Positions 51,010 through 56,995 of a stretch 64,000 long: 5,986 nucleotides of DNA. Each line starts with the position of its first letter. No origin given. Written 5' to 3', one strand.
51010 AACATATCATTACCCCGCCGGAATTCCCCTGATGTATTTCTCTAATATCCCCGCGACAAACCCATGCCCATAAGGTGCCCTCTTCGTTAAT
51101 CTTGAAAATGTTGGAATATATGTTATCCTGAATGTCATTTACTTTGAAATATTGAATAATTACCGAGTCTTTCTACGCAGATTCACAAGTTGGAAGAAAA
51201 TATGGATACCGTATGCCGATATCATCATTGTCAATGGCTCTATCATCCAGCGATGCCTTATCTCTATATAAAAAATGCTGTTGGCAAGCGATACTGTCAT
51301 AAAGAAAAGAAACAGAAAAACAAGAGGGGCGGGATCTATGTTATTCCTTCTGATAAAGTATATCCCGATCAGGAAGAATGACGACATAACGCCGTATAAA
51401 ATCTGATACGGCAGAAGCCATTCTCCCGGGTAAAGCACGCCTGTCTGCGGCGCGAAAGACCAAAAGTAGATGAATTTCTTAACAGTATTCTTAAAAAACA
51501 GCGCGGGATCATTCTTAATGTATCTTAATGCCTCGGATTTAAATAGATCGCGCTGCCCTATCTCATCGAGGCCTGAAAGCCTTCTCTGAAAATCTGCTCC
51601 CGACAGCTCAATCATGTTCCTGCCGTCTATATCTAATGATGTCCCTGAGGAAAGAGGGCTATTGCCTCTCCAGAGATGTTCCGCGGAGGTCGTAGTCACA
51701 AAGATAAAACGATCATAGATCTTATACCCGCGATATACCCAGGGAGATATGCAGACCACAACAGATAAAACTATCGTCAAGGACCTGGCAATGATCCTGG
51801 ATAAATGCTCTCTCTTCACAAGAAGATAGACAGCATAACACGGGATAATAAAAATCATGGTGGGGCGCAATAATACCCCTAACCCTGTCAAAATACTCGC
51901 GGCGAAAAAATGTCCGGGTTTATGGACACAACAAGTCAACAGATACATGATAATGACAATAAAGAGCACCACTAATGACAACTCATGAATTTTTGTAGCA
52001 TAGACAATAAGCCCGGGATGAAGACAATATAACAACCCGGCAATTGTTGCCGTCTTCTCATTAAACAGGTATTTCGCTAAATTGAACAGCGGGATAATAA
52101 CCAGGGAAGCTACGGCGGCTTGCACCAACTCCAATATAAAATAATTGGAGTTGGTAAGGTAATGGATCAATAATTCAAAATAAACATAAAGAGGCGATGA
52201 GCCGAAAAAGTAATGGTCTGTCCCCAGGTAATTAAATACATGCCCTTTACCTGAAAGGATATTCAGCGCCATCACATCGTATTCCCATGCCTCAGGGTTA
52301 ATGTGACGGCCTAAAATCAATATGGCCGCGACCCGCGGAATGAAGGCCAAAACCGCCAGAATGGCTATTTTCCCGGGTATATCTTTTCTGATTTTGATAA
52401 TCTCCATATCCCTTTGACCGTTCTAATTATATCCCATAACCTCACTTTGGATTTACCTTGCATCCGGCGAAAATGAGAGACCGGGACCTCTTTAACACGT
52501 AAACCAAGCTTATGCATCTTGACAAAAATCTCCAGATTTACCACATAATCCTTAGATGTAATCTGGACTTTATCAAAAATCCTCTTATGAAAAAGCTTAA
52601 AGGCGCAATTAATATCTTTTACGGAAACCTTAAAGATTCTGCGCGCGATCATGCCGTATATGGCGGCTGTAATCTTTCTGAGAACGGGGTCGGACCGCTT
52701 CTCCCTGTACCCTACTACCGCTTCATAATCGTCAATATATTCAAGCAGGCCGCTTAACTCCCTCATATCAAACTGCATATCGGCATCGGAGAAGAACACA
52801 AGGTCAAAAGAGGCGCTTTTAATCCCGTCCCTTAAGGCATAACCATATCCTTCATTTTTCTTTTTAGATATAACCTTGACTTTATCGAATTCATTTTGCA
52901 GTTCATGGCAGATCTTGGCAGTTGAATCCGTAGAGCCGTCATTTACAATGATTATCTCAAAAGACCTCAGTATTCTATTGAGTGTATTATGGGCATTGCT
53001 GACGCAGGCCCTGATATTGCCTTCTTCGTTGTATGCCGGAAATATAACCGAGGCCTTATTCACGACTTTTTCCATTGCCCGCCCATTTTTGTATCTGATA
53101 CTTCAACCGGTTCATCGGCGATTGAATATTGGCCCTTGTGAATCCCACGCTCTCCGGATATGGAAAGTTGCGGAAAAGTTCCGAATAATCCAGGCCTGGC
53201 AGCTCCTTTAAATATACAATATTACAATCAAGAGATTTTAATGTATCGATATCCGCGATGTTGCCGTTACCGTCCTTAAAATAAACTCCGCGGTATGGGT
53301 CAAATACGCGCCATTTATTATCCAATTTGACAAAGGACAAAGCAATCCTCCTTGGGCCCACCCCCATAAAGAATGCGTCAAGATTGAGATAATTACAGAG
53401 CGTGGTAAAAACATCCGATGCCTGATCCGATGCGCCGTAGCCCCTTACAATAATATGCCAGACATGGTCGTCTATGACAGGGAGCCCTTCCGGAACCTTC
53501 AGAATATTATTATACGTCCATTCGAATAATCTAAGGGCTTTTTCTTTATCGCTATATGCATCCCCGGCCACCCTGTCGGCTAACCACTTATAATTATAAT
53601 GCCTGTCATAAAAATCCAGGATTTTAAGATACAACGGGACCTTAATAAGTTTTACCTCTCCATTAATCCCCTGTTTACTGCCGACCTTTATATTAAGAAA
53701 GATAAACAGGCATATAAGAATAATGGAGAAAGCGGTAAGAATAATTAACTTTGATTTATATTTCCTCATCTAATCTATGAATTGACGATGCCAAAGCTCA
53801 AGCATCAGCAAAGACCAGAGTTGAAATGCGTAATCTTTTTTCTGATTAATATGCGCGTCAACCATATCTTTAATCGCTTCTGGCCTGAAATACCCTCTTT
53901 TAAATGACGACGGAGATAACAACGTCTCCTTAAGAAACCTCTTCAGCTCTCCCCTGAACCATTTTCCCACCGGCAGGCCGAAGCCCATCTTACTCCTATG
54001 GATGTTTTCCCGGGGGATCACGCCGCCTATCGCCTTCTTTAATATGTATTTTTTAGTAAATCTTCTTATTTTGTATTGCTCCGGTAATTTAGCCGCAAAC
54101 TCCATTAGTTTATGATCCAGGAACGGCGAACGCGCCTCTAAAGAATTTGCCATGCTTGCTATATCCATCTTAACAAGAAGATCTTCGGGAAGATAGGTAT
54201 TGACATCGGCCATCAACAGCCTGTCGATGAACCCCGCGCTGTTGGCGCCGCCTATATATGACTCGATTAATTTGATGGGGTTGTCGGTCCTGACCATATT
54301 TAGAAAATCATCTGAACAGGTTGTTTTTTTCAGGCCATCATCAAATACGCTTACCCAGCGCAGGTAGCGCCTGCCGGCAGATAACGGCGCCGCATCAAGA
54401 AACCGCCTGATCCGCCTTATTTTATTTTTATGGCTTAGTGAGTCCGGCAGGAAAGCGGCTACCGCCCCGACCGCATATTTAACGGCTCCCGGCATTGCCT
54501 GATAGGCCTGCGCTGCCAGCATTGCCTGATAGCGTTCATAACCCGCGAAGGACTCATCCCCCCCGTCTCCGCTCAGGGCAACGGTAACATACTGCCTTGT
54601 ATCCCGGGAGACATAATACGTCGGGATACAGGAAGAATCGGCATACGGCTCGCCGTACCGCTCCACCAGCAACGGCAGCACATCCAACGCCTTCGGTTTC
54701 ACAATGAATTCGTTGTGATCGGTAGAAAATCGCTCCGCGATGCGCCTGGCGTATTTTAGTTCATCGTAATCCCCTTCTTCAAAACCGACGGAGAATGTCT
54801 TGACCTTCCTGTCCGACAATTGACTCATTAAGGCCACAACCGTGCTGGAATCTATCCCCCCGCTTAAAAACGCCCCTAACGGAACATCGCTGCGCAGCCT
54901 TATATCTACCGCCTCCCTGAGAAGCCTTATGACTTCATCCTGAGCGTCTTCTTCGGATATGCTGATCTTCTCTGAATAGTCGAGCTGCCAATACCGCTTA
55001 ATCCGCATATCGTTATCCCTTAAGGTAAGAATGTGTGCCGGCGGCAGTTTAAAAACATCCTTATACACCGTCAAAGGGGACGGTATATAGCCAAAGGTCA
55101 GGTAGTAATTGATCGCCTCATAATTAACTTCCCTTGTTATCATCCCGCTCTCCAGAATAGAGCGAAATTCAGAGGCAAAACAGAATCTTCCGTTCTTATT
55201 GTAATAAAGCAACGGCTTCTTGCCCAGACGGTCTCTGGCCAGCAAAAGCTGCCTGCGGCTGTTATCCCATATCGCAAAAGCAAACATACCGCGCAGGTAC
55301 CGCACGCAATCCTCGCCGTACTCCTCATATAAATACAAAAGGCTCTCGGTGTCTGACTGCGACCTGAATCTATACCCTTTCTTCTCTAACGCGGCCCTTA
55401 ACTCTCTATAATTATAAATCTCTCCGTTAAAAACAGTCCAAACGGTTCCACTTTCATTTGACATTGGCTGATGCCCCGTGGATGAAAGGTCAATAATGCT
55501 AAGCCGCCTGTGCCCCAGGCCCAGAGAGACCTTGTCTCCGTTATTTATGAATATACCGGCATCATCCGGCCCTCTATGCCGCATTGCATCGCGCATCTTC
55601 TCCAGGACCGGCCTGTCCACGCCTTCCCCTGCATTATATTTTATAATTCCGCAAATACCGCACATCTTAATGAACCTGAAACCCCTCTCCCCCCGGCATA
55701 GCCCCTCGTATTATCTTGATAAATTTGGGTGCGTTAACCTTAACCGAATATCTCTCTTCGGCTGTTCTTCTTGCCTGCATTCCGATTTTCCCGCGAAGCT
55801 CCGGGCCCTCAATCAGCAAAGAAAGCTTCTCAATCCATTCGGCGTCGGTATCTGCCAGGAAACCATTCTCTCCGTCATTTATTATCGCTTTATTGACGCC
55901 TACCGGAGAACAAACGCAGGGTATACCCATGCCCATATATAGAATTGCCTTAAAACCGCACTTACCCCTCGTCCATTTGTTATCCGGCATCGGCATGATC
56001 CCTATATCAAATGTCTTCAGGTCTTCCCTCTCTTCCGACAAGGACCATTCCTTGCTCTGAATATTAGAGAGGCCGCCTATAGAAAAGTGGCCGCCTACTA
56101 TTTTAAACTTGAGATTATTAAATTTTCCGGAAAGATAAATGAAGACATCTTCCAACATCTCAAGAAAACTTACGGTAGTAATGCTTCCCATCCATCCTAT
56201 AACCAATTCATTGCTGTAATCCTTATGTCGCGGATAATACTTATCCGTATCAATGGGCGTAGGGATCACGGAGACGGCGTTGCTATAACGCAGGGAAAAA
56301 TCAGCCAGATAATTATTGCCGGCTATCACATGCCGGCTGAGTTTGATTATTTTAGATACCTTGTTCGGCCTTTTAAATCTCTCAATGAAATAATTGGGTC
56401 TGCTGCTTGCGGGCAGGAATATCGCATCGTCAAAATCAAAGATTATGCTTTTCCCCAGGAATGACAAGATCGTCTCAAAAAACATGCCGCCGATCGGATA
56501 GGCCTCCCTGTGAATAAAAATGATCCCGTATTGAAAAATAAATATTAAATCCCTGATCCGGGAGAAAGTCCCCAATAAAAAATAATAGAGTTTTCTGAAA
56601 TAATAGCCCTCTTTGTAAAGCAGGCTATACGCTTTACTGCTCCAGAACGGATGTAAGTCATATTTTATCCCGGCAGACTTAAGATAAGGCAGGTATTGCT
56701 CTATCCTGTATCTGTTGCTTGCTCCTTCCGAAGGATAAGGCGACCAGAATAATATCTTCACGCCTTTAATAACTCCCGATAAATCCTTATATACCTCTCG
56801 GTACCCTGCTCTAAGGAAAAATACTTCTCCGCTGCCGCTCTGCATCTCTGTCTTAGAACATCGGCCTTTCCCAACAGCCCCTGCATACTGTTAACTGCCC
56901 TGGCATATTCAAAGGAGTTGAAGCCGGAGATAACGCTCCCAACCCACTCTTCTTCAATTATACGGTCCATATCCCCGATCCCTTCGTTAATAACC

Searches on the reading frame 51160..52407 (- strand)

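Call 34: search_protein_families(library=pfam, proteins=[window:51160-52407:-], max_evalue=0.00001)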
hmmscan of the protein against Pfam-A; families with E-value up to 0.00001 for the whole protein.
window:51160-52407:- (415 aa): 2 families
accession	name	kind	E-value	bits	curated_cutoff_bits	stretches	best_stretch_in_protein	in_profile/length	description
PF13231.12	PMT_2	-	8.8e-13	49.2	26.1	1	71-225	3-159/160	Dolichyl-phosphate-mannose-protein mannosyltransferase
PF03901.23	Glyco_transf_22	-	7.4e-08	32.4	23.8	1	89-238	80-236/414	Alg9-like mannosyltransferase family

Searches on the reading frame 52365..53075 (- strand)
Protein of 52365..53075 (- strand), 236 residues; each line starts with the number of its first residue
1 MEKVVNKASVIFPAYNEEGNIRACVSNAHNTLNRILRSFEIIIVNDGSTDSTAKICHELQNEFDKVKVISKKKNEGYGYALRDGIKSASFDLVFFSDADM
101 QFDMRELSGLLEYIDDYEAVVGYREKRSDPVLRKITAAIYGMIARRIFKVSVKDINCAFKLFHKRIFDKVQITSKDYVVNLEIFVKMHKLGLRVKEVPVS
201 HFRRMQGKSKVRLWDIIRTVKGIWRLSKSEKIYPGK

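Call 34: search_protein_families(library=pfam, proteins=[window:52365-53075:-], max_evalue=0.00001)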
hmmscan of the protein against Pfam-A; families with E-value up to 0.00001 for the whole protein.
window:52365-53075:- (236 aa): 3 families
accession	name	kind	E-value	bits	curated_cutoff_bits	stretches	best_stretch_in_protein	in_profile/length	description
PF00535.33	Glycos_transf_2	-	3.1e-31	109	23.3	1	9-169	1-166/168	Glycosyl transferase family 2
PF13641.12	Glyco_tranf_2_3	-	7.1e-08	33.2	27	1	9-124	4-123/230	Glycosyltransferase like family 2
PF10111.15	Glyco_tranf_2_2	-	9.6e-06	25.7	27.3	0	9-102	1-94/276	Glycosyltransferase like family 2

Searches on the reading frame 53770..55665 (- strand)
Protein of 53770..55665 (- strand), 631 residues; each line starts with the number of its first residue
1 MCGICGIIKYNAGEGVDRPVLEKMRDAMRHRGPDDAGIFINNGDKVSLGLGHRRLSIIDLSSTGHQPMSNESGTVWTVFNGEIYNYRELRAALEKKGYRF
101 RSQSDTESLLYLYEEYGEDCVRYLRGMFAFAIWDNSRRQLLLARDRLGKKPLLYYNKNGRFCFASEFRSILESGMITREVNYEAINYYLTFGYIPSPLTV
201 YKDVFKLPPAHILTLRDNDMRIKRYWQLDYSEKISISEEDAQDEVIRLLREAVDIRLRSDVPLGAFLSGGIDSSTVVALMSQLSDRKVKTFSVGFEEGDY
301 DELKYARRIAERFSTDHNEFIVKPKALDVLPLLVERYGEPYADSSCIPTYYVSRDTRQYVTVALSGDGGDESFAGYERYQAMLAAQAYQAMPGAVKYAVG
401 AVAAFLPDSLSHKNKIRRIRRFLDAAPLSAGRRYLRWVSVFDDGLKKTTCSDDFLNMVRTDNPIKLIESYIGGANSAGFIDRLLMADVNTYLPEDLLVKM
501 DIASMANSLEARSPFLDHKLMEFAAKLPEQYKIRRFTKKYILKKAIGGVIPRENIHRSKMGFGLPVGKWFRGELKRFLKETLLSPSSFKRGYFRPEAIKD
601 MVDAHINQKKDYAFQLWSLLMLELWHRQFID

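Call 34: search_protein_families(library=pfam, proteins=[window:53770-55665:-], max_evalue=0.00001)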
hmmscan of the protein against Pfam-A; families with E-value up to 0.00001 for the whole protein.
window:53770-55665:- (631 aa): 3 families
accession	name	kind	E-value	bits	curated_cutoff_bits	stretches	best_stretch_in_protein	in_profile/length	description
PF00733.27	Asn_synthase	-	2.1e-104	350.4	21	1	245-627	2-354/354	Asparagine synthase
PF13537.11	GATase_7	-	4.9e-48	162.6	25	1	52-171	1-122/123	Glutamine amidotransferase domain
PF13522.11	GATase_6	-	1.3e-45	155.1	27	1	33-166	1-130/130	Glutamine amidotransferase domain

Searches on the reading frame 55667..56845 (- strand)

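Call 34: search_protein_families(library=pfam, proteins=[window:55667-56845:-], max_evalue=0.00001)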
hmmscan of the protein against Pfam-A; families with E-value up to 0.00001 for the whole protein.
window:55667-56845:- (392 aa): 2 families
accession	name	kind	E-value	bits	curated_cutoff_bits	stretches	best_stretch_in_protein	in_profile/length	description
PF13692.12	Glyco_trans_1_4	-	5.1e-09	37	27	1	215-345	3-140/142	Glycosyl transferases group 1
PF00534.26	Glycos_transf_1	-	4e-07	30.2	26.4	1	303-360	112-171/172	Glycosyl transferases group 1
